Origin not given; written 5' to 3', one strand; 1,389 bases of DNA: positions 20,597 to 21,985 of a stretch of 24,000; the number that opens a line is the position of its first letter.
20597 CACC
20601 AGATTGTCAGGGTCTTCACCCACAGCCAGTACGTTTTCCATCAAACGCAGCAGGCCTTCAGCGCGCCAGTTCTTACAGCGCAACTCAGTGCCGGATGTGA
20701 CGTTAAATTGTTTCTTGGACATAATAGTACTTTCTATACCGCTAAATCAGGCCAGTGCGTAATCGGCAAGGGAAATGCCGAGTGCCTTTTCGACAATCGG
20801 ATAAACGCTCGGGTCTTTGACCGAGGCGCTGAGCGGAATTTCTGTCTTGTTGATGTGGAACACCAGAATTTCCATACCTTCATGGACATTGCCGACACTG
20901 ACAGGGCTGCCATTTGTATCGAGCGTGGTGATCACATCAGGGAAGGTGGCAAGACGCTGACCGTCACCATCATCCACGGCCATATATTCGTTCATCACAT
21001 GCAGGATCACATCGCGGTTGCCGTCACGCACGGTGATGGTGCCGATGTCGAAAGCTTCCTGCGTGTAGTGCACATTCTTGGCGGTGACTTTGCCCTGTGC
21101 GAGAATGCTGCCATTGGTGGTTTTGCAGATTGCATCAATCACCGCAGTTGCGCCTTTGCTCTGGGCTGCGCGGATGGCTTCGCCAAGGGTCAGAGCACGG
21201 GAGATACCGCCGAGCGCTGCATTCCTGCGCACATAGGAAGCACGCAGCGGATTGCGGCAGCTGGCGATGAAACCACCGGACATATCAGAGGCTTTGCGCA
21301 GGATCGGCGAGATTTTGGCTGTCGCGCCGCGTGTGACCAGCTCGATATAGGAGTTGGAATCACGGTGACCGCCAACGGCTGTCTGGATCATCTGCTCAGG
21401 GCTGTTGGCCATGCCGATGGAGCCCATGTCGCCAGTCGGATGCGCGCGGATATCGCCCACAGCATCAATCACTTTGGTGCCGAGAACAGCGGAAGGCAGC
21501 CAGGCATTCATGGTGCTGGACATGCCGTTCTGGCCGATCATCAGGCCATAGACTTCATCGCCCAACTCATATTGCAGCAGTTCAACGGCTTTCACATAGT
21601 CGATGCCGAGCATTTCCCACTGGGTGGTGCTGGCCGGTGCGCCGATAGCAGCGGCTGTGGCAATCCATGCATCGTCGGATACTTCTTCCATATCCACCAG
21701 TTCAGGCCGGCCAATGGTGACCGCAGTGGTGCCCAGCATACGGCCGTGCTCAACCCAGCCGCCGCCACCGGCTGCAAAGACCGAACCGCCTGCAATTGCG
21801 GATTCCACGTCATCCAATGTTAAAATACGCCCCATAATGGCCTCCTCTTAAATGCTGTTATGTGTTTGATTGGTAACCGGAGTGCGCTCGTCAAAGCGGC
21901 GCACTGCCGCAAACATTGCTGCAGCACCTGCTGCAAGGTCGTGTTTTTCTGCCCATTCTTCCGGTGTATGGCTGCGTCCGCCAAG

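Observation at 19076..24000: Operon hydantoinase-like -> carbamoylase -> DUF917 -> urocanase paralogue: candidate ergothioneine-type (thiohydantoin route) catabolism rather than a classical hut operon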

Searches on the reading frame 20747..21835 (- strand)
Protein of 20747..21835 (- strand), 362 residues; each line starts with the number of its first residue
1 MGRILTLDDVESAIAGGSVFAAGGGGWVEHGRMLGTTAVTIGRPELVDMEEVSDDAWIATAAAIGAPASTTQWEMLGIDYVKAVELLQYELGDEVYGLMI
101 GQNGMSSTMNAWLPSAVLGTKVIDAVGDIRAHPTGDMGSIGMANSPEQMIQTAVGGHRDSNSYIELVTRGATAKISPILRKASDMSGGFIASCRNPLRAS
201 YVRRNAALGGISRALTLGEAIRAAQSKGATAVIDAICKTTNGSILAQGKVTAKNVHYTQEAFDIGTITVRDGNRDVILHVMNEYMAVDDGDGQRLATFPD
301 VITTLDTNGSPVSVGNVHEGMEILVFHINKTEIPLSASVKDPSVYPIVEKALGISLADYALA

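Call 5: search_protein_families(library=pfam, proteins=[window:20747-21835:-])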
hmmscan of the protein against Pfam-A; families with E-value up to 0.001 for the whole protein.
window:20747-21835:- (362 aa): 2 families
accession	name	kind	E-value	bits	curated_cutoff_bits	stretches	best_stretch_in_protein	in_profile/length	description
PF20906.3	S-Me-THD_C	-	3.6e-24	85.6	27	1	176-330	7-163/190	S-Me-THD-like, C-terminal domain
PF06032.18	S-Me-THD_N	-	6.9e-15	55.9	27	1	9-144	2-138/158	S-Me-THD-like, N-terminal domain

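Call 6: search_protein_families(library=ncbifam, proteins=[window:20747-21835:-])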
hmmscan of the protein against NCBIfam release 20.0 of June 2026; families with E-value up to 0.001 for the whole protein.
window:20747-21835:- (362 aa): 2 families
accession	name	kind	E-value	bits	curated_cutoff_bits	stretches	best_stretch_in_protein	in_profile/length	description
NF058529.1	thiohydan_desulf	equivalog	1.3e-188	626.5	440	1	3-361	1-362/362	thiohydantoin desulfurase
NF058532.1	CH3_S_uro_de_S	equivalog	1.5e-85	287.2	450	1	4-357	2-351/352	S-methyl thiohydantoin desulfurase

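Call 19: find_related_loci(query=window:20747-21835:-, collection=genome_contigs, flank=8000)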
Query window:20747-21835:- (362 aa) in genome_contigs; peptide patterns used: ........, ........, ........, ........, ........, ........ (x = any residue, [..] = any of these).
599 stretches matched a pattern (row limit reached: there are more); 575 encode a relative of the query (tblastn E <= 1e-3); the best 80 are kept; 80 distinct loci.
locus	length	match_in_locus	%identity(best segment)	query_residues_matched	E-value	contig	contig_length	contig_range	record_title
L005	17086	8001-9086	100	1-362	0e+0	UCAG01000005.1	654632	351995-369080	Rhizobiales bacterium isolate AFS058694 genome assembly, contig: contig_5, whole genome shotgun sequence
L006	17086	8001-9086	99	1-362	0e+0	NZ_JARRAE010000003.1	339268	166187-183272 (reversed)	Pseudochrobactrum sp. sp1633 3, whole genome shotgun sequence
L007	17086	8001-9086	99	1-362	0e+0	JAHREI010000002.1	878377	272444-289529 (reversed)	Bacillus subtilis strain SK6B4 contig00002, whole genome shotgun sequence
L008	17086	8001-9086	85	1-362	0e+0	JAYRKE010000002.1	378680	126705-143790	MAG: Afipia sp. isolate SZ_szas3bin.7 NODE_27_length_378680_cov_2.72787, whole genome shotgun sequence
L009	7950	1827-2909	75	1-361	0e+0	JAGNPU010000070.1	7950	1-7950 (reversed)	MAG: Neisseriaceae bacterium isolate Go_Leine_bin_75 Go_Leine_6678_length_7950_cov_5.077720, whole genome shotgun sequen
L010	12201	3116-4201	78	1-362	0e+0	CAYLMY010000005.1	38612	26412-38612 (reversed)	MAG TPA_asm: uncultured Undibacter sp. isolate SRP214966_co7_174 genome assembly, contig: NODE_540_length_38612_cov_42.1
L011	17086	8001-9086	75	1-362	1e-179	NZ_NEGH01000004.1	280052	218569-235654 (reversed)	Acinetobacter sp. ANC 4558 Contig4, whole genome shotgun sequence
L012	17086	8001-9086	77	1-362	1e-179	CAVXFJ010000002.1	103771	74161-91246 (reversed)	MAG: uncultured proteobacterium isolate MFD02416.bin.1.330 genome assembly, contig: contig_103959, whole genome shotgun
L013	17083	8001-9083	75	1-361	2e-179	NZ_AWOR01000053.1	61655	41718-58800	Comamonas testosteroni strain JL40 contig26, whole genome shotgun sequence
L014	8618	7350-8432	73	1-361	1e-179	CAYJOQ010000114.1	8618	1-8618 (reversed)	MAG TPA_asm: uncultured Desulfovibrionaceae bacterium isolate ERP123703_co4_157 genome assembly, contig: NODE_5244_lengt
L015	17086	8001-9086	77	1-362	3e-178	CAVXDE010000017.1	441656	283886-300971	MAG: uncultured Alphaproteobacteria bacterium isolate MFD04428.bin.1.20 genome assembly, contig: contig_17736, whole gen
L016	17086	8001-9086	77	1-362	3e-178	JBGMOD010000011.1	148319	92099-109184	MAG: Hyphomicrobiales bacterium isolate Fil1_5 Lundin1_111, whole genome shotgun sequence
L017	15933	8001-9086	77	1-362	5e-178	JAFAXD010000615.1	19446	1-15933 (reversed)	MAG: Xanthobacteraceae bacterium isolate CP_BM_RX_79 BM_RX_k147_11271852, whole genome shotgun sequence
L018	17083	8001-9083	71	1-361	7e-178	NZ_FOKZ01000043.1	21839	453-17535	Polaromonas sp. OV174, whole genome shotgun sequence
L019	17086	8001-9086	76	1-362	7e-178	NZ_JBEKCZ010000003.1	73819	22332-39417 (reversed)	MAG: Bradyrhizobium sp. isolate SPRUCE 171 SPRUCE_171_3, whole genome shotgun sequence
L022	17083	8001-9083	72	1-361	3e-177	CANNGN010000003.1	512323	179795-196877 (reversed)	uncultured Vibrio sp. isolate 4-972.fasta genome assembly, contig: NODE_3, whole genome shotgun sequence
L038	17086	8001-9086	70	1-362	2e-175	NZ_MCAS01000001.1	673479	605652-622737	Paraburkholderia fungorum strain ES3-20 ES3-20_scaffold1, whole genome shotgun sequence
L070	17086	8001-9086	73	1-362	7e-171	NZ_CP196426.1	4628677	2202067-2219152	Pararhizobium sp. O133 chromosome 1, complete sequence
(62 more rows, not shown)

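Call 21: search_solved_structures(query=window:20747-21835:-, max_evalue=0.001, show_alignments=1)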
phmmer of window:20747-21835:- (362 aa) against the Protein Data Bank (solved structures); distinct sequences matched with E-value up to 0.001: 1.
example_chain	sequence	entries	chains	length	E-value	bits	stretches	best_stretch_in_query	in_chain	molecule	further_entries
2o3i_A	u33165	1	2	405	9.9e-12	48.1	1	5-304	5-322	Hypothetical protein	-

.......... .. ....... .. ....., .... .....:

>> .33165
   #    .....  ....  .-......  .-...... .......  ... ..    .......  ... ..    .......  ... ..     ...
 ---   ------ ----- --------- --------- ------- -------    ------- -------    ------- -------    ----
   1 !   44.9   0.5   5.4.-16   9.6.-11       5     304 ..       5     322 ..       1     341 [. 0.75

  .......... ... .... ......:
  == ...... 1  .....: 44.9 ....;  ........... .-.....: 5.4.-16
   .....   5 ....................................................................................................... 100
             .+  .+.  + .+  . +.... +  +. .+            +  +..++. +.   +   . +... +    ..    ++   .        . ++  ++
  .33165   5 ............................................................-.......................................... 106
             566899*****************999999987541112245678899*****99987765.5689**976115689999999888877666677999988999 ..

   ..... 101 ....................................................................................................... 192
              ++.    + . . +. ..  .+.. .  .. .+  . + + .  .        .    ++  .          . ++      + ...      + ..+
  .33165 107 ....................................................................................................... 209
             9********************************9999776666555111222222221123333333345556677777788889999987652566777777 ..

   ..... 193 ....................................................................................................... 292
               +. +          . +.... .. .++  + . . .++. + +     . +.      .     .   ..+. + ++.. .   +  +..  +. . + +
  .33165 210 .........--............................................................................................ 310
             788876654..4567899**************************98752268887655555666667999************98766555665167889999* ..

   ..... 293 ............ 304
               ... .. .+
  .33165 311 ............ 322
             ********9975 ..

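Call 48: search_dna_similar(query=window:20747-21835:-, collection=plasmids, mode=protein, max_rows=12, max_evalue=1e-30)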
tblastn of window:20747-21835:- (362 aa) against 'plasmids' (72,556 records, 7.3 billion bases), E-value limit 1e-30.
Records with a match: 20; places in all: 20; records where one place covers at least 80% of the query: 13.
Best place of each record, by identity: 60-80% 11; <60% 9.
By first word of the organism name: Agrobacterium 5; Paracoccus 2; Rhizobium 2; Burkholderia 2; Neorhizobium 1; Microvirga 1; Shinella 1; Ochrobactrum 1; Thalassospira 1; Deinococcus 1; and 3 more.
By predicted mobility (MOB-suite, as given by PLSDB): non-mobilizable 12; conjugative 7; mobilizable 1.
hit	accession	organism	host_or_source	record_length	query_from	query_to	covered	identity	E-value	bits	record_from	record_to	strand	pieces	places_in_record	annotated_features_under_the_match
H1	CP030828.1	Neorhizobium sp. NCHU2750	Rosa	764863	1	361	100%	73.1%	2e-153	484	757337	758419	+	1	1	hypothetical protein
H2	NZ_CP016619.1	Microvirga ossetica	Vicia alpestris,cell culture,nodules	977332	1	361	100%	72.6%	7e-150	474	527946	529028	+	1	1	DUF917 family protein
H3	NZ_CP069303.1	Shinella sp. PSBB067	monoisolate,Minnesota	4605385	1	362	100%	71.3%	3e-149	473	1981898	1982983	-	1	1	none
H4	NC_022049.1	Paracoccus aminophilus JCM 7686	-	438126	1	361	100%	71.2%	3e-146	464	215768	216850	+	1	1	DUF917 family protein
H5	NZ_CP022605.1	Ochrobactrum quorumnocens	cell culture,rhizosphere of potato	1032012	1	359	99%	71.3%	4e-146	463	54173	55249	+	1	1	record has no annotation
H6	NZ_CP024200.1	Thalassospira marina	-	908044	1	361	100%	70.4%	6e-148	468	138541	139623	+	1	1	DUF917 family protein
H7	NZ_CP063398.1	Rhizobium sp. SL42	Amphicarpaea bracteata,Whole ...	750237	1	362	100%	68.8%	9e-144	456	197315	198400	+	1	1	DUF917 family protein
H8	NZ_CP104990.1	Rhizobium sp. CC-CFT758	cell culture,agricultural soil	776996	27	361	93%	72.8%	3e-124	471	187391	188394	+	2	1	none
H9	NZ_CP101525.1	Burkholderia arboris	mixed culture,soil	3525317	1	362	100%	67.4%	1e-141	451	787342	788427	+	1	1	none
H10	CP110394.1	Burkholderia sp. JSH-S8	Tetrastigma hemsleyanum Diels et Gilg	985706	1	362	100%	66.9%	1e-139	445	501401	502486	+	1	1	DUF917 domain-containing protein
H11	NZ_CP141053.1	Paracoccus denitrificans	-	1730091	1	362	100%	65.5%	6e-132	422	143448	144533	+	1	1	none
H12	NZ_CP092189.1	Deinococcus sp. KNUC1210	Setaria viridis,cell ...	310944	5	359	98%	44.6%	5e-71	247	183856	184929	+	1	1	DUF917 family protein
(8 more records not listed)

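Call 57: search_protein_families(library=pfam, proteins=[L038:6952-7785:-, L038:13985-15058:-, L038:2972-3976:+, L019:474-1325:+, L019:1322-2287:+, L019:2229-3575:+, L019:3572-4384:+, L019:4260-5081:+, L019:12807-14228:+, L019:14243-15421:+], max_evalue=0.00001)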
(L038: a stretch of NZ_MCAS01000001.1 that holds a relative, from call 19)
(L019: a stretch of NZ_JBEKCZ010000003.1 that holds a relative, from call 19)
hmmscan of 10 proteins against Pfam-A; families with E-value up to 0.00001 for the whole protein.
L038:6952-7785:- (277 aa): 0 families

L038:13985-15058:- (357 aa): 0 families

L038:2972-3976:+ (334 aa): 1 family
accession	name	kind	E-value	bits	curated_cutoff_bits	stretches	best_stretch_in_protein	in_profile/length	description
PF00248.27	Aldo_ket_red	-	7.6e-68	229.1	24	1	15-310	1-289/291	Aldo/keto reductase family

L019:474-1325:+ (283 aa): 1 family
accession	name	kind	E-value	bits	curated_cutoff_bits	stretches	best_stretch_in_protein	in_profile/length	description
PF02653.21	BPD_transp_2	-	6.9e-37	127.5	26.8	1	6-270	2-268/269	Branched-chain amino acid transport system / permease component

L019:1322-2287:+ (321 aa): 1 family
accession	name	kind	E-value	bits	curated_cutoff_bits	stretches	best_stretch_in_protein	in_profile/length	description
PF02653.21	BPD_transp_2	-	3.4e-34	118.6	26.8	1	43-301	4-269/269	Branched-chain amino acid transport system / permease component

L019:2229-3575:+ (448 aa): 3 families
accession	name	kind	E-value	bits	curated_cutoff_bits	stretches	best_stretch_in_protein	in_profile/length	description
PF13458.12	Peripla_BP_6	-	4.1e-78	263.9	31.7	1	62-404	1-340/343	Periplasmic binding protein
PF13433.12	Peripla_BP_5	-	5.5e-24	85.4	27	1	63-395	1-328/363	Periplasmic binding protein domain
PF01094.35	ANF_receptor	-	1.7e-11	44.2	25.4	1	92-399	12-347/353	Receptor family ligand binding region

L019:3572-4384:+ (270 aa): 2 families
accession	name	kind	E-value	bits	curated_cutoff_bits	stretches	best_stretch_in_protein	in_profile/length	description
PF00005.33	ABC_tran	-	8.9e-33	114.2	25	1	41-195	2-136/137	ABC transporter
PF13304.12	AAA_21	-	3.1e-10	41.1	27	0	159-213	229-283/304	AAA domain, putative AbiEii toxin, Type IV TA system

L019:4260-5081:+ (273 aa): 1 family
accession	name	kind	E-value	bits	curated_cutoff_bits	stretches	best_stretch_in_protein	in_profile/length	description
PF00005.33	ABC_tran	-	6.1e-27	95.3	25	1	57-200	2-136/137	ABC transporter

L019:12807-14228:+ (473 aa): 3 families
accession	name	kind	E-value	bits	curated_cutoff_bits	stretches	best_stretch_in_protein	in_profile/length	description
PF01977.22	UbiD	-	2.7e-55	187.2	23.3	1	111-306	6-205/206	3-octaprenyl-4-hydroxybenzoate carboxy-lyase Rift-related domain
PF20696.2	UbiD_C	-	1.8e-29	102.7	24.2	1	311-433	1-127/127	3-octaprenyl-4-hydroxybenzoate carboxy-lyase C-terminal domain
PF20695.2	UbiD_N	-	1.6e-11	44.6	24.3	1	22-91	1-68/78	3-octaprenyl-4-hydroxybenzoate carboxy-lyase N-terminal domain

L019:14243-15421:+ (392 aa): 3 families
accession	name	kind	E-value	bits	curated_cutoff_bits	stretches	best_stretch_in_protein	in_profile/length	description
PF13458.12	Peripla_BP_6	-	4.9e-66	224.2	31.7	1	35-373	2-342/343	Periplasmic binding protein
PF13433.12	Peripla_BP_5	-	4.6e-29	102.1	27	1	35-376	1-343/363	Periplasmic binding protein domain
PF01094.35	ANF_receptor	-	1.9e-23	83.5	25.4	1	55-345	3-310/353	Receptor family ligand binding region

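Call 77: search_protein_families(library=pfam, proteins=[L022:1402-2388:+, L022:2388-3599:+, L022:3596-4588:+, L022:4545-5342:+, L022:55-1140:-, L070:11005-12111:+, L070:11994-12968:+, L070:2485-3696:-, L070:1388-2401:+, L070:417-1319:-], max_evalue=0.00001)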
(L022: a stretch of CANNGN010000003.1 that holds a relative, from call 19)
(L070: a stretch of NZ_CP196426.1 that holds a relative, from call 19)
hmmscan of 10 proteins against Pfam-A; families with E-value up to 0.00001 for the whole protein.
L022:1402-2388:+ (328 aa): 1 family
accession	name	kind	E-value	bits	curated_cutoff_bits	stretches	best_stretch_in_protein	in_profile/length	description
PF04069.17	OpuAC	-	3.6e-48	164.9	21.2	1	49-323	1-256/257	Substrate binding domain of ABC-type glycine betaine transport system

L022:2388-3599:+ (403 aa): 1 family
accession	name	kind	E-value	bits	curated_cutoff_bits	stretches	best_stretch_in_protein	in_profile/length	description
PF00528.27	BPD_transp_1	-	3e-22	79.7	26.4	1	199-385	3-178/184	Binding-protein-dependent transport system inner membrane component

L022:3596-4588:+ (330 aa): 2 families
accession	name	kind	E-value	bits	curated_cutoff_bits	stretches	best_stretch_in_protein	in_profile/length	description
PF00005.33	ABC_tran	-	1.6e-34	119.8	25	1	18-163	2-136/137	ABC transporter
PF13304.12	AAA_21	-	5.7e-08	33.6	27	0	29-66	1-43/304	AAA domain, putative AbiEii toxin, Type IV TA system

L022:4545-5342:+ (265 aa): 1 family
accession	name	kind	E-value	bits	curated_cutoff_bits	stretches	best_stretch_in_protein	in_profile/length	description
PF00528.27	BPD_transp_1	-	2.2e-23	83.4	26.4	1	85-256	5-183/184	Binding-protein-dependent transport system inner membrane component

L022:55-1140:- (361 aa): 3 families
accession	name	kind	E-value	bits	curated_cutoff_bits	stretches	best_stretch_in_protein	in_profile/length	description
PF13377.12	Peripla_BP_3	-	2.4e-26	93.3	26.5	1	200-356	5-166/167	Periplasmic binding protein-like domain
PF00532.27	Peripla_BP_1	-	1.3e-21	77.8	22.2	1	81-344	3-272/281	Periplasmic binding proteins and sugar binding domain of LacI family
PF00356.27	LacI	-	5.5e-09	36.1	27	1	28-68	6-46/46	Bacterial regulatory proteins, lacI family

L070:11005-12111:+ (368 aa): 0 families

L070:11994-12968:+ (324 aa): 1 family
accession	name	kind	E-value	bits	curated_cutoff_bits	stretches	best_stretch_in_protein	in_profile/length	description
PF01263.26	Aldose_epim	-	4e-21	76.1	27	1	39-198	2-174/299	Aldose 1-epimerase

L070:2485-3696:- (403 aa): 2 families
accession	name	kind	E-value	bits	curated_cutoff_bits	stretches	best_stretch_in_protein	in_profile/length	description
PF00126.33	HTH_1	-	8.9e-22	77.3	26.6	2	101-157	3-59/60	Bacterial regulatory helix-turn-helix protein, lysR family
PF03466.25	LysR_substrate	-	4.4e-13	49.5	28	1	204-383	18-197/209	LysR substrate binding domain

L070:1388-2401:+ (337 aa): 2 families
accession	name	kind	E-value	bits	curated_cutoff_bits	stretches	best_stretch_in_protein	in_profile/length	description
PF12833.13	HTH_18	-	1.1e-22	80.5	33.6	1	253-332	1-80/80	Helix-turn-helix domain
PF00165.29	HTH_AraC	-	1.6e-11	44.5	26.6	0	247-278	8-39/42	Bacterial regulatory helix-turn-helix proteins, AraC family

L070:417-1319:- (300 aa): 1 family
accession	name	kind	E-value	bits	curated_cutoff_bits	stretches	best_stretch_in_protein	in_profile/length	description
PF05853.18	BKACE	-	6.2e-98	327.9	24.8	1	9-297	2-274/274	beta-keto acid cleavage enzyme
